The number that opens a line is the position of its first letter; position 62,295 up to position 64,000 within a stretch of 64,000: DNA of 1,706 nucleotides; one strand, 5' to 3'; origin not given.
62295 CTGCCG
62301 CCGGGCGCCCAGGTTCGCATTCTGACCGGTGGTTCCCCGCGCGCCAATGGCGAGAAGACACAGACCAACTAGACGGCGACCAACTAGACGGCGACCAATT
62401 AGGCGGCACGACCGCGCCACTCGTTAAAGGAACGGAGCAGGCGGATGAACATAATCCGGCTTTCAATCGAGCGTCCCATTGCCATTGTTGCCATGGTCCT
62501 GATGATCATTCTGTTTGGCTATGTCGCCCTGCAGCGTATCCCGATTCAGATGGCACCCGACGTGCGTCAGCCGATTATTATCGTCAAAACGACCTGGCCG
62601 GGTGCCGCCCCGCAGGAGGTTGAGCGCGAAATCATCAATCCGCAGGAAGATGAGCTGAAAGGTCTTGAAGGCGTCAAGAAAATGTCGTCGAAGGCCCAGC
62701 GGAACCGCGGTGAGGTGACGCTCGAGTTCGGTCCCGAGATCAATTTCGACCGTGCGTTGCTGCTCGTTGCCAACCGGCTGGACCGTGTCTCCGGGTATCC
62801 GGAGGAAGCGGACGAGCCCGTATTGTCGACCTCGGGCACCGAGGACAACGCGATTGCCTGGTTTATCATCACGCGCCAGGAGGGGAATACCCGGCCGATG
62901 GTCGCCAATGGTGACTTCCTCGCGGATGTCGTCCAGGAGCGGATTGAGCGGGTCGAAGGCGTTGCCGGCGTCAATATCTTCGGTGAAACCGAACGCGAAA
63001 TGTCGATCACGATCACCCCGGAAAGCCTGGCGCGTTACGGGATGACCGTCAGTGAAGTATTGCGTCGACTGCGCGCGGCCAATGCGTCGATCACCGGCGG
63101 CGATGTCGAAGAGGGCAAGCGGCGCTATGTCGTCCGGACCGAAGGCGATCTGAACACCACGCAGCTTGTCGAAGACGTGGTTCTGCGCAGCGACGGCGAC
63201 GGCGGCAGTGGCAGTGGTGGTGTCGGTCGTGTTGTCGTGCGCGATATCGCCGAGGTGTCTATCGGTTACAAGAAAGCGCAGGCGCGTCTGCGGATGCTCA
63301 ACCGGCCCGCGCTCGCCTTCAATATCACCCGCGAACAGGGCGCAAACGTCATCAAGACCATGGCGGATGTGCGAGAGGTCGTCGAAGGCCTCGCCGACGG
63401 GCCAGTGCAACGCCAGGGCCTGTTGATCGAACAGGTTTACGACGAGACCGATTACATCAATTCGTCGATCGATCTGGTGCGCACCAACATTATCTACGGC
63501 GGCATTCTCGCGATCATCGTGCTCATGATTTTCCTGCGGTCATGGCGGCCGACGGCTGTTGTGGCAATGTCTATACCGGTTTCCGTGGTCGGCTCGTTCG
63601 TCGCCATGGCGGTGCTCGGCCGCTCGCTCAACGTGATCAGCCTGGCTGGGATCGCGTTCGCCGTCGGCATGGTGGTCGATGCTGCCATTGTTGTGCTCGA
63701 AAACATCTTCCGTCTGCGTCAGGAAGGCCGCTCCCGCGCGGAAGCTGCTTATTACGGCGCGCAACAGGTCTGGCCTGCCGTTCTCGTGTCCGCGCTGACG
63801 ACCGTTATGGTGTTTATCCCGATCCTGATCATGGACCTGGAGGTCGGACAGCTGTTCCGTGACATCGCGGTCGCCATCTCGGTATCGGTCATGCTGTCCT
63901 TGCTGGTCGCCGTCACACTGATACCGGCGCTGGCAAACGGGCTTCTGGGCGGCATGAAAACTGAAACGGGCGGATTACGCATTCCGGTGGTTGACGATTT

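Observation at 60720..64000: RND efflux adaptor with an N-terminal tandem duplication of EF-hand calcium-binding pairs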

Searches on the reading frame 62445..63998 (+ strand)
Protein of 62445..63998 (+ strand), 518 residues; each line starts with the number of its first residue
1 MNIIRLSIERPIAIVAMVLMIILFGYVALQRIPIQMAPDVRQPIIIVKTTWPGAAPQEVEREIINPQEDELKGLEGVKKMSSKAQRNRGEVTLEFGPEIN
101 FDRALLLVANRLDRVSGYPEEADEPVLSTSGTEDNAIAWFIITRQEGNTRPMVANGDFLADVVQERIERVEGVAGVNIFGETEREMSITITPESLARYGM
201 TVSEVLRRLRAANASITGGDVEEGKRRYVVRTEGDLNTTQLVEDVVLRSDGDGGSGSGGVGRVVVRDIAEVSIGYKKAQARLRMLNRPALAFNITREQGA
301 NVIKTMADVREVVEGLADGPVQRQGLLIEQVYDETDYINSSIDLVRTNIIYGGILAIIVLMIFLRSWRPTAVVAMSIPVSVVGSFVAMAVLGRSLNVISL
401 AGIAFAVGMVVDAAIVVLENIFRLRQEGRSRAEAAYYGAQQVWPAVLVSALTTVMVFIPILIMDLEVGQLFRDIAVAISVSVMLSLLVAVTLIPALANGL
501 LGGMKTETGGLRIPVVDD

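Call 6: search_protein_families(library=pfam, proteins=[window:62445-63998:+], max_evalue=1)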
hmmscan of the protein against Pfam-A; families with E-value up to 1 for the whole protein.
window:62445-63998:+ (518 aa): 3 families
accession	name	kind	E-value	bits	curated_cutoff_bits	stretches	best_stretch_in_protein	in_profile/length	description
PF00873.25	ACR_tran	-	3.5e-122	409.5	28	1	3-507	1-496/1021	AcrB/AcrD/AcrF family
PF03176.21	MMPL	-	6.4e-11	42.2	20.5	1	349-497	149-299/333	MMPL family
PF06515.16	BDV_P10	-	0.18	12.3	25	1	200-253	7-59/87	Borna disease virus P10 protein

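Call 7: search_protein_families(library=ncbifam, proteins=[window:62445-63998:+], max_evalue=1)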
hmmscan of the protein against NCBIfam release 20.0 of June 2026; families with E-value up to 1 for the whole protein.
window:62445-63998:+ (518 aa): 29 families (the best 25 are shown)
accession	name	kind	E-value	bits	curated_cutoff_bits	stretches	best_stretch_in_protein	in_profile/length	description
NF033617.1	RND_permease_2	subfamily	1e-105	354.8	1250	1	5-502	2-489/1009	multidrug efflux RND transporter permease subunit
NF000282.2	RND_permease_1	subfamily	2.6e-95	320.3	1250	1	7-505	4-500/1029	multidrug efflux RND transporter permease subunit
TIGR00915.1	2A0602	subfamily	3.5e-80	270.2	940.35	1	6-505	4-501/1050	efflux RND transporter permease subunit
NF007905.0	PRK10614.1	equivalog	4.2e-70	236.6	1774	1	1-506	1-495/1025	multidrug efflux RND transporter permease subunit MdtC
NF007133.0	PRK09579.1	equivalog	5.3e-65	219.6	1763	1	2-503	2-491/1017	multidrug efflux RND transporter permease subunit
NF007131.0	PRK09577.1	equivalog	2.4e-61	207.6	1768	1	4-505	2-500/1045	multidrug efflux RND transporter permease subunit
NF007842.1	PRK10555.1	equivalog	2.4e-60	204.5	1854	1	6-505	4-501/1036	multidrug efflux RND transporter permease AcrD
NF007798.0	PRK10503.1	equivalog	1.2e-58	198.6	1584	1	5-501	14-499/1040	MdtB/MuxB family multidrug efflux RND transporter permease subunit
NF000037.1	RND_perm_OqxB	exception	2e-57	194.7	2200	1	1-501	1-499/1050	multidrug efflux RND transporter permease subunit OqxB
TIGR00914.1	2A0601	subfamily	2.8e-57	194.2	701.45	1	2-504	4-510/1051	CusA/CzcA family heavy metal efflux RND transporter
NF011706.2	PRK15127.1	equivalog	2.1e-52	178.2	2150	1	7-504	5-500/1049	multidrug efflux RND transporter permease subunit AcrB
TIGR00833.1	actII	subfamily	3.5e-11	42.1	874.7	1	331-497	164-329/910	MMPL family RND transporter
TIGR00921.1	2A067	subfamily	3.5e-09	35.3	351.9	1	343-497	193-343/733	hydrophobe/amphiphile efflux-3 (HAE3) family transporter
NF009583.0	PRK13024.1-3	subfamily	8.8e-08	30.6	721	1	347-498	283-429/755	protein translocase subunit SecDF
TIGR01129.1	secD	equivalog_domain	1.1e-07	31.4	244.4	1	353-493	257-393/397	protein translocase subunit SecD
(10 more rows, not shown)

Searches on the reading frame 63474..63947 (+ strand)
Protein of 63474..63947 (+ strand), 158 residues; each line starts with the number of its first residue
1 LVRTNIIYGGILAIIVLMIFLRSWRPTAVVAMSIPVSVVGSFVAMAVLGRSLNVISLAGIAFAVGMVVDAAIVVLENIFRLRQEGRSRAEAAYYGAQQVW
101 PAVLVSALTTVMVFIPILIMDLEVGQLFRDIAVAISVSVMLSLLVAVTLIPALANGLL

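Call 45: search_solved_structures(query=window:63474-63947:+, max_evalue=1e-8, show_alignments=2)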
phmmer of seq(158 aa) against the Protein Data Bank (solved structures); distinct sequences matched with E-value up to 1e-8: 80 (the best 60 are shown).
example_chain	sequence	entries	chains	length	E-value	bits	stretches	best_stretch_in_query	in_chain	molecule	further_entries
9lyq_B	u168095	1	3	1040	7.3e-27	97.5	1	11-154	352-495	Multidrug resistance protein MdtB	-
7wlv_A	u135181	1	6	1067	6.3e-26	94.5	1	11-155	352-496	Efflux pump membrane transporter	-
8yr0_A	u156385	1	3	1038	5.1e-25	91.5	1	11-156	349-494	Cation/multidrug efflux pump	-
7cz9_A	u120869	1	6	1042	8.1e-25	90.9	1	7-156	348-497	Efflux pump membrane transporter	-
8zxs_A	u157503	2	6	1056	8.4e-25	90.8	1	7-156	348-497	Efflux pump membrane transporter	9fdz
5lq3_A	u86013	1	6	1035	2.9e-24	89.1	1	8-154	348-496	CmeB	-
5t0o_A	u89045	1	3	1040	3e-24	89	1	8-154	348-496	CmeB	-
21fo_A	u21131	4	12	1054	7.4e-24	87.7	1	11-155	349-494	Multidrug resistance protein MexB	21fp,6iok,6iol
22xk_B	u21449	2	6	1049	8.6e-24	87.5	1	11-155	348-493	MexBYB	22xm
2v50_A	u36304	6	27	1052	9.7e-24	87.4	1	11-155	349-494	MULTIDRUG RESISTANCE PROTEIN MEXB | Efflux pump membrane transporter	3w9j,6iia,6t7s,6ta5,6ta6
3w9i_A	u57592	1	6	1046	1.6e-23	86.7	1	11-155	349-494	Multidrug resistance protein MexB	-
7wls_A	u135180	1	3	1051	1.8e-23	86.5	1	6-155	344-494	Efflux pump membrane transporter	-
9lyj_C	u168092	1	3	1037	3.1e-23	85.7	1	7-155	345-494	Multidrug resistance protein MdtF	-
9qpr_C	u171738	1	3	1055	3.2e-23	85.7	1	7-155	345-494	Multidrug resistance protein MdtF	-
9qps_A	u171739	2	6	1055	3.2e-23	85.7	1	7-155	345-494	Multidrug resistance protein MdtF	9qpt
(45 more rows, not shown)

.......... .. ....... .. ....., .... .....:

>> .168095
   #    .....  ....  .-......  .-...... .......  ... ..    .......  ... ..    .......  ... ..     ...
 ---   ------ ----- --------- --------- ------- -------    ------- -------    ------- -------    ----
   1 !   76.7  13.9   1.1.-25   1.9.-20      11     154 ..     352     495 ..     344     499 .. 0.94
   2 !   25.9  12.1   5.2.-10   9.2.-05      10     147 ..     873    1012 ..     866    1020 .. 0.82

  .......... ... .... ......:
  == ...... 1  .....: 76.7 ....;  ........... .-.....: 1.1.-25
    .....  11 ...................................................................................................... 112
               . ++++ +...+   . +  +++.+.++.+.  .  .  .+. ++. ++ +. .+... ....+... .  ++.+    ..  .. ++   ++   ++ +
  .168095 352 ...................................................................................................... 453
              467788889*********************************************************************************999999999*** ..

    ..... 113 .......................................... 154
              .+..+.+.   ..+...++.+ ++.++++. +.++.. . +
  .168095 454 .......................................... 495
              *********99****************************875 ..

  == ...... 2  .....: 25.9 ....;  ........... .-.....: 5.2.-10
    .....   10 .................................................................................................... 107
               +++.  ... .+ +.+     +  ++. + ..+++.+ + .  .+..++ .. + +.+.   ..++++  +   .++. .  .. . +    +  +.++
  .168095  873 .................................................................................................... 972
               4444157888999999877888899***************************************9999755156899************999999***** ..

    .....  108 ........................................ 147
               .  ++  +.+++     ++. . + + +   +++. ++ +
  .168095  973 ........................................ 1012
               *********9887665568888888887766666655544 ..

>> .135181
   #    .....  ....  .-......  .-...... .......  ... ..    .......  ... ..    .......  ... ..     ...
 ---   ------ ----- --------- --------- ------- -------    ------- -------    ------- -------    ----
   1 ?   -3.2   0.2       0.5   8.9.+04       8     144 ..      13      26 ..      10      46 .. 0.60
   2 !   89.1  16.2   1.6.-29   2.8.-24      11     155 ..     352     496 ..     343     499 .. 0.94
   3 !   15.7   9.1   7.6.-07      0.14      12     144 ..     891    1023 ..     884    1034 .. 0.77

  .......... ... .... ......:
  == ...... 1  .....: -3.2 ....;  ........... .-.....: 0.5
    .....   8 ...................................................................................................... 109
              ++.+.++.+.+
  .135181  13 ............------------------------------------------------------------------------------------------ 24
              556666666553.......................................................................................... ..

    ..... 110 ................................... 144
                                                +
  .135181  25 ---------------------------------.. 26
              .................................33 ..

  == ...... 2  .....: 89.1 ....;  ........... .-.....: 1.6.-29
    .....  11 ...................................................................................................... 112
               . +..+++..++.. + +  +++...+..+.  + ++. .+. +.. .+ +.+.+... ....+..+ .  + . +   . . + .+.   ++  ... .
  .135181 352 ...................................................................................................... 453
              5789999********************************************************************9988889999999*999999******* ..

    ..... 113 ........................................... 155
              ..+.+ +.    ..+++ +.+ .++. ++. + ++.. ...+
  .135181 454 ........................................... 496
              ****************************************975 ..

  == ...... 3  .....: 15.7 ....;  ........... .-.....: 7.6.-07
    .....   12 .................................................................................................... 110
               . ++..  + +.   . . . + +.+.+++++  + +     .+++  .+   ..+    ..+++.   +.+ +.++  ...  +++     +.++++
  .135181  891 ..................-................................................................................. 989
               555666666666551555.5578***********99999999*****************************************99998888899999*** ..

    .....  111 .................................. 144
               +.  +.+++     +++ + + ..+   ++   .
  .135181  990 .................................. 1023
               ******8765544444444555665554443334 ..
